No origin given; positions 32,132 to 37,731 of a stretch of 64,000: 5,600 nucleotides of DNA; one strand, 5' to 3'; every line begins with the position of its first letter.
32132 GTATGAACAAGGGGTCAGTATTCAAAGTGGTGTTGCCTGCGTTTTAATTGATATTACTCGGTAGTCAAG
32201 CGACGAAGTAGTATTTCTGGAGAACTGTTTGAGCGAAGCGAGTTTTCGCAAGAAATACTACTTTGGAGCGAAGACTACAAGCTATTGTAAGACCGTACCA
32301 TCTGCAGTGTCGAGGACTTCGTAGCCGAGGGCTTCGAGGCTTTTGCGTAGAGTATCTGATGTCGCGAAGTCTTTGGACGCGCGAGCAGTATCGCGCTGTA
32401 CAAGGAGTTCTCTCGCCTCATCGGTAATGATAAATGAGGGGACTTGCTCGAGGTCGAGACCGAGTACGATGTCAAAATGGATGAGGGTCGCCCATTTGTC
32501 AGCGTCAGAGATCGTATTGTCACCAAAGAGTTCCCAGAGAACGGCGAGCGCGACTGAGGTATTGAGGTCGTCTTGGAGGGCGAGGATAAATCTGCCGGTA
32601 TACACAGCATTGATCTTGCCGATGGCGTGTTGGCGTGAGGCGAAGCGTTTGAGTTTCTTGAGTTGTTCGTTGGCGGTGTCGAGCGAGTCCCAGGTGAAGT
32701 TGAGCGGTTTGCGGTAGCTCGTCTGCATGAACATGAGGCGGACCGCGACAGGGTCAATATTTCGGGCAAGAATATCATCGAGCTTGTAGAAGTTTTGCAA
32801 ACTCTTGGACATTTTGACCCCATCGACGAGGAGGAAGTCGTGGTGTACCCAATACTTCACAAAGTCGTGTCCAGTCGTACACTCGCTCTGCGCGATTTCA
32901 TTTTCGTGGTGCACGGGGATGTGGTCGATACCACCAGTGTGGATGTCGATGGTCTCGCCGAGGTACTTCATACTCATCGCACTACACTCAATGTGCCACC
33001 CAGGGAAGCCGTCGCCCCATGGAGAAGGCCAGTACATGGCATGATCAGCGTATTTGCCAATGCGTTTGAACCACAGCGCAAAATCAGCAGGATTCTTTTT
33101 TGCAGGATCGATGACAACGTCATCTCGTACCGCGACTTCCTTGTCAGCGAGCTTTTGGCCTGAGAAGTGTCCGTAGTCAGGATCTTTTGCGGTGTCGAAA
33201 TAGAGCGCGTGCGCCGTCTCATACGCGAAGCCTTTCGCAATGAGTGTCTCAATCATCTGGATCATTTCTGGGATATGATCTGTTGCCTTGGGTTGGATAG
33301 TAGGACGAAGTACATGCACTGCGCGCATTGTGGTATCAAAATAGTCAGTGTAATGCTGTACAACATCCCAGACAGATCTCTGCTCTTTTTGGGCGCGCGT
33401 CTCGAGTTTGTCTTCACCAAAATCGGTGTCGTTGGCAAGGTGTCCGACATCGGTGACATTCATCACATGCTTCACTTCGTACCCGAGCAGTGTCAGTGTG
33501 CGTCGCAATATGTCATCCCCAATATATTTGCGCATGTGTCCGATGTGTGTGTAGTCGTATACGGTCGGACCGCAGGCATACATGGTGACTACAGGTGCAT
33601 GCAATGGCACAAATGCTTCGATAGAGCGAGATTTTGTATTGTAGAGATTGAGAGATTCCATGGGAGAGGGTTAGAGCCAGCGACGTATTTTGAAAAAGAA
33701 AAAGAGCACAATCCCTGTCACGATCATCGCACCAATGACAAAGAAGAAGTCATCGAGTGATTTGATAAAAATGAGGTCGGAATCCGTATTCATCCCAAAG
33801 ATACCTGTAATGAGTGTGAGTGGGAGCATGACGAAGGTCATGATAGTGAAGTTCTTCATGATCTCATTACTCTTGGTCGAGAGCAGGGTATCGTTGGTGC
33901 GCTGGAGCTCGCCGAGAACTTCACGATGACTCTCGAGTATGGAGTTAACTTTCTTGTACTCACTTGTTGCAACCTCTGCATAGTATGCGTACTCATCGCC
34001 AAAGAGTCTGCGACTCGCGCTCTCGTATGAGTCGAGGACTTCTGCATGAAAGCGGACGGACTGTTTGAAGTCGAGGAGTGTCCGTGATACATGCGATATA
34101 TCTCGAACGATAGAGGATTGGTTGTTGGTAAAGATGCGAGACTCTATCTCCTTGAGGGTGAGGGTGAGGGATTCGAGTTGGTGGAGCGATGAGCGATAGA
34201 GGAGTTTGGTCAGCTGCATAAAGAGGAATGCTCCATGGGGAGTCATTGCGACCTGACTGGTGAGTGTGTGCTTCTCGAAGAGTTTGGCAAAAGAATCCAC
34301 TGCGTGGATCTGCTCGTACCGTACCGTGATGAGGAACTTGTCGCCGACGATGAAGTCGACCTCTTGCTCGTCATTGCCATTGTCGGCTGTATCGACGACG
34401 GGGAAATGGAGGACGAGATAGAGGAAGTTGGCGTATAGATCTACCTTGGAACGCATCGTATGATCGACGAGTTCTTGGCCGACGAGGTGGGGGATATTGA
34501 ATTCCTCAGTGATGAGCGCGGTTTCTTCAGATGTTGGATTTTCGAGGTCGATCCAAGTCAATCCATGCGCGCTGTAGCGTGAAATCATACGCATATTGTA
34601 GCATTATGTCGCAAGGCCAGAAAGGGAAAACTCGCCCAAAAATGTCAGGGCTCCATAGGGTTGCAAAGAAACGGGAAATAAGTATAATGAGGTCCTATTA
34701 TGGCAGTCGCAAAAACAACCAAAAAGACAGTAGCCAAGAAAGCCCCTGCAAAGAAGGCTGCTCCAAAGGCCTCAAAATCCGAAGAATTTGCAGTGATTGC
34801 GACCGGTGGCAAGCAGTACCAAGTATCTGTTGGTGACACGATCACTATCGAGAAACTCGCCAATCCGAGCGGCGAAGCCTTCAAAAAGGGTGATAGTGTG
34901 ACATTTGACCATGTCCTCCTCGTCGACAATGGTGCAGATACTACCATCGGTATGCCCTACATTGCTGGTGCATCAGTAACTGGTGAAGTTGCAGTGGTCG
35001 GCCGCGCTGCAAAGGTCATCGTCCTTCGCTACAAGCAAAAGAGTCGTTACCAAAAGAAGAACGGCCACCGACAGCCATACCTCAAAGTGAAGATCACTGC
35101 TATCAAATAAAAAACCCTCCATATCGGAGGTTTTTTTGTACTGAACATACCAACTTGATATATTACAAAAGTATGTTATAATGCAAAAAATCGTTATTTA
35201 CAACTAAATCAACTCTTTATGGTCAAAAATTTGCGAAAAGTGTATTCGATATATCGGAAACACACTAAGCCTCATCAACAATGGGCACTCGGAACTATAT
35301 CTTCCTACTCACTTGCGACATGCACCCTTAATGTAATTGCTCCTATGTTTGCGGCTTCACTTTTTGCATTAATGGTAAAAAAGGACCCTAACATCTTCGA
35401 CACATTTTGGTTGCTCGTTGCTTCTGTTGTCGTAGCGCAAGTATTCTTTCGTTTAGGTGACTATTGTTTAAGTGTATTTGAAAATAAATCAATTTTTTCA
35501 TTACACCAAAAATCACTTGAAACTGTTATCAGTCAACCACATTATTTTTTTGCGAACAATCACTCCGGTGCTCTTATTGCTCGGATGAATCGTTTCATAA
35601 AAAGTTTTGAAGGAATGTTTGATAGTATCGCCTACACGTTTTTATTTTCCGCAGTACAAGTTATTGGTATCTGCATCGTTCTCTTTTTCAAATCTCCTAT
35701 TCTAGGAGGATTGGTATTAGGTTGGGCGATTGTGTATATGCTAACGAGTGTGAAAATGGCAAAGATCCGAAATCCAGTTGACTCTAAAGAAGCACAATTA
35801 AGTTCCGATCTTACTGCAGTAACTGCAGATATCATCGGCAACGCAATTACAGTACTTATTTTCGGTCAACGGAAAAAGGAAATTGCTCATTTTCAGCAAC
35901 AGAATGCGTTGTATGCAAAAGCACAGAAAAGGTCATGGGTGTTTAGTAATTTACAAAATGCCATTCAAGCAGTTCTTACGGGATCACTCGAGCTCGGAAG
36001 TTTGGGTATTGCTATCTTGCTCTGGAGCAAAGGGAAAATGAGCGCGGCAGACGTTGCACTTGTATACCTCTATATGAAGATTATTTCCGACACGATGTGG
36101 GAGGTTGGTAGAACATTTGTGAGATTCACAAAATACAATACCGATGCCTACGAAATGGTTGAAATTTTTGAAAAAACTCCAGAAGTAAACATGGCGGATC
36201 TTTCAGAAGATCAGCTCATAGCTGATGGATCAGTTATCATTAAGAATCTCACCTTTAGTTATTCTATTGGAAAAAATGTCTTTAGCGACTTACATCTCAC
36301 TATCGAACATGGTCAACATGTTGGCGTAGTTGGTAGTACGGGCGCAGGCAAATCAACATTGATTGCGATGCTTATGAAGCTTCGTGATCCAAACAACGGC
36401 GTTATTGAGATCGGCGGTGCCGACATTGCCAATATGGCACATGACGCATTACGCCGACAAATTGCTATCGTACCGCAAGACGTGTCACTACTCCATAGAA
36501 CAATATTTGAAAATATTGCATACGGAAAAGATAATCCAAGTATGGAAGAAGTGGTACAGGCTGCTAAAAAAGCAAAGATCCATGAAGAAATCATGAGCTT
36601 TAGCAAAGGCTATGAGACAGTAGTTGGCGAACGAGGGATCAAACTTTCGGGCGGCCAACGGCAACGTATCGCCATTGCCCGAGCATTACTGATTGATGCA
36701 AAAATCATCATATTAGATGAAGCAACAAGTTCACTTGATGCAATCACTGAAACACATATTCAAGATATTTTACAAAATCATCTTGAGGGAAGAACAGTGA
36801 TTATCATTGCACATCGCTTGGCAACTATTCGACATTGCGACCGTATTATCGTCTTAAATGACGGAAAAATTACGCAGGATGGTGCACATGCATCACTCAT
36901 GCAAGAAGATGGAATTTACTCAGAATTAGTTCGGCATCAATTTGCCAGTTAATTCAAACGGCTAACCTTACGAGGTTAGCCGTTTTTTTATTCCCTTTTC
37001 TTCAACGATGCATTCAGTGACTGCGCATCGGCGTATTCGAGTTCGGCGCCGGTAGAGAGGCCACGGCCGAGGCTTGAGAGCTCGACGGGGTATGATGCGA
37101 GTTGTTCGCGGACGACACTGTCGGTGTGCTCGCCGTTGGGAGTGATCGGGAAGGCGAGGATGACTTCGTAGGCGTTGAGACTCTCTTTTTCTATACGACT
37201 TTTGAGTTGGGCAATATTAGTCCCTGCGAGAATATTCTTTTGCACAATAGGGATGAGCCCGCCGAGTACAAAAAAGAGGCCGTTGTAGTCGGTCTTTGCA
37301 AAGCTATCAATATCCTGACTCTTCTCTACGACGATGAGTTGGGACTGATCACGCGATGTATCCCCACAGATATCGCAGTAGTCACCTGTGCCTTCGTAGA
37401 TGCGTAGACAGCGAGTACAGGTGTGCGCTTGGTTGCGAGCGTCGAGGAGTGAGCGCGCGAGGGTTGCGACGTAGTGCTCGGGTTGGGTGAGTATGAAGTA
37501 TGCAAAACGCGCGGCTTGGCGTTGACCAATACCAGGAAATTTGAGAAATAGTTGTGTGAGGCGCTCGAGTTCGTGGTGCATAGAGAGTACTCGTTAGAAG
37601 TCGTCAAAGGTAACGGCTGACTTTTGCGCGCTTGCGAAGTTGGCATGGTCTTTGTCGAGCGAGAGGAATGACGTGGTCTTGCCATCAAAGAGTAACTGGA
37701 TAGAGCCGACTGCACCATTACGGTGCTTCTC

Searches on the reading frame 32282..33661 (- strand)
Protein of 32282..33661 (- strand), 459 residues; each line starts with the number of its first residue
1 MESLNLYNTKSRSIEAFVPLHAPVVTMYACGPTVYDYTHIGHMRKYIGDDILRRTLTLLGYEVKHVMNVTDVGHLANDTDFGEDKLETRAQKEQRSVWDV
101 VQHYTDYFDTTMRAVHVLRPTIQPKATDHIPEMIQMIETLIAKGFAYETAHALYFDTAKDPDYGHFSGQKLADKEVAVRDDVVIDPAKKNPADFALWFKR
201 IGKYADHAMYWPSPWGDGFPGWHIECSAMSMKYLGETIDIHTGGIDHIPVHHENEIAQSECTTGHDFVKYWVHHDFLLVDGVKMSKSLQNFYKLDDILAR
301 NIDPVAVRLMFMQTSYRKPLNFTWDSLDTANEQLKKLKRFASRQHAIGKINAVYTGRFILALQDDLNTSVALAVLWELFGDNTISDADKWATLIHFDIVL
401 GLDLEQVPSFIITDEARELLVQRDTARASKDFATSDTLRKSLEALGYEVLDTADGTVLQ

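Call 21: search_protein_families(library=pfam, proteins=[window:32282-33661:-], max_evalue=0.00001)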
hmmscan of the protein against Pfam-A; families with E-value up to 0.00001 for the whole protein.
window:32282-33661:- (459 aa): 2 families
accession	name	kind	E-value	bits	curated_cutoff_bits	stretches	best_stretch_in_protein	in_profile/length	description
PF01406.26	tRNA-synt_1e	-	1.1e-100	337.4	27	1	17-330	2-299/301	tRNA synthetases class I (C) catalytic domain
PF09334.17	tRNA-synt_1g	-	6.5e-11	42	20.1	0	36-158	12-125/391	tRNA synthetases class I (M)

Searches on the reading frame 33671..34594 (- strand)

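Call 21: search_protein_families(library=pfam, proteins=[window:33671-34594:-], max_evalue=0.00001)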
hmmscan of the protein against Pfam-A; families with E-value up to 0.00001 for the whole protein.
window:33671-34594:- (307 aa): 1 family
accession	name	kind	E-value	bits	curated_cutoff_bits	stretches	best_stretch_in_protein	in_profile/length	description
PF01544.23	CorA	-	1.5e-49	169.3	27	1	11-302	3-291/292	CorA-like Mg2+ transporter protein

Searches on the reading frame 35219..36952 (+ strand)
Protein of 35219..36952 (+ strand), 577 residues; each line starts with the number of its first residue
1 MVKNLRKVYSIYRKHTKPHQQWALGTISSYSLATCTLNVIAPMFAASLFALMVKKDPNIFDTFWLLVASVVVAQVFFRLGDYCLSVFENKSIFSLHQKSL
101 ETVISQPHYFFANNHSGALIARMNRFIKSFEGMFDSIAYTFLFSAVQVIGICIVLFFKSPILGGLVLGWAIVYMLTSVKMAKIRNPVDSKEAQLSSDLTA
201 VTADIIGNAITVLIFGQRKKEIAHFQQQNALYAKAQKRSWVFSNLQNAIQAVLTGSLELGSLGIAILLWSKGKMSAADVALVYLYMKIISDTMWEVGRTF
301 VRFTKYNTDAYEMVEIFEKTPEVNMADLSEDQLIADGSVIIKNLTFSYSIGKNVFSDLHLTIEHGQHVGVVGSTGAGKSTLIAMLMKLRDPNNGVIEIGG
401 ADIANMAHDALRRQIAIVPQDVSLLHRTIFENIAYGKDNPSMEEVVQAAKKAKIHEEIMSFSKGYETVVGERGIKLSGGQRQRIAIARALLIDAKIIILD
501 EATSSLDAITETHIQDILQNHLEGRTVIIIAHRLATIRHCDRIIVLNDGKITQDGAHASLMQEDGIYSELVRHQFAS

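Call 21: search_protein_families(library=pfam, proteins=[window:35219-36952:+], max_evalue=0.00001)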
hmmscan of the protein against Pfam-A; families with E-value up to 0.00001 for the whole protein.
window:35219-36952:+ (577 aa): 3 families
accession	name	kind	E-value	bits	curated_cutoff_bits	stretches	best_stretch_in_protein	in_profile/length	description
PF00005.33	ABC_tran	-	2.4e-32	112.8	25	1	356-504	2-137/137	ABC transporter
PF00664.28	ABC_membrane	-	7.1e-25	88.6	28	1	32-292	9-273/274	ABC transporter transmembrane region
PF02463.25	SMC_N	-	6.8e-06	26.1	40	0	441-545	119-210/220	RecF/RecN/SMC N terminal domain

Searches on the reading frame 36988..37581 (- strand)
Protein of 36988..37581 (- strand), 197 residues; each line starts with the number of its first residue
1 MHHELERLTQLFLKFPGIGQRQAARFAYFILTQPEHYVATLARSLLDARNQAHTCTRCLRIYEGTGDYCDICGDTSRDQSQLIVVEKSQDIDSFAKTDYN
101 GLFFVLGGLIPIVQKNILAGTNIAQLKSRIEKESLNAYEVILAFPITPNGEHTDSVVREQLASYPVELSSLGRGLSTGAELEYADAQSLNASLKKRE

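Call 55: search_protein_families(library=pfam, proteins=[window:36988-37581:-], max_evalue=0.00001)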
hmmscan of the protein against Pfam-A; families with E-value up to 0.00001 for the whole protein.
window:36988-37581:- (197 aa): 2 families
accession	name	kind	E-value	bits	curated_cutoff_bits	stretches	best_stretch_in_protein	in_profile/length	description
PF21176.3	RecR_HhH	-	1e-08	35.2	27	1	5-48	1-44/45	RecR, helix-hairpin-helix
PF13662.12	Toprim_4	-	2.1e-07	31.5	25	1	80-168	1-81/85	Toprim domain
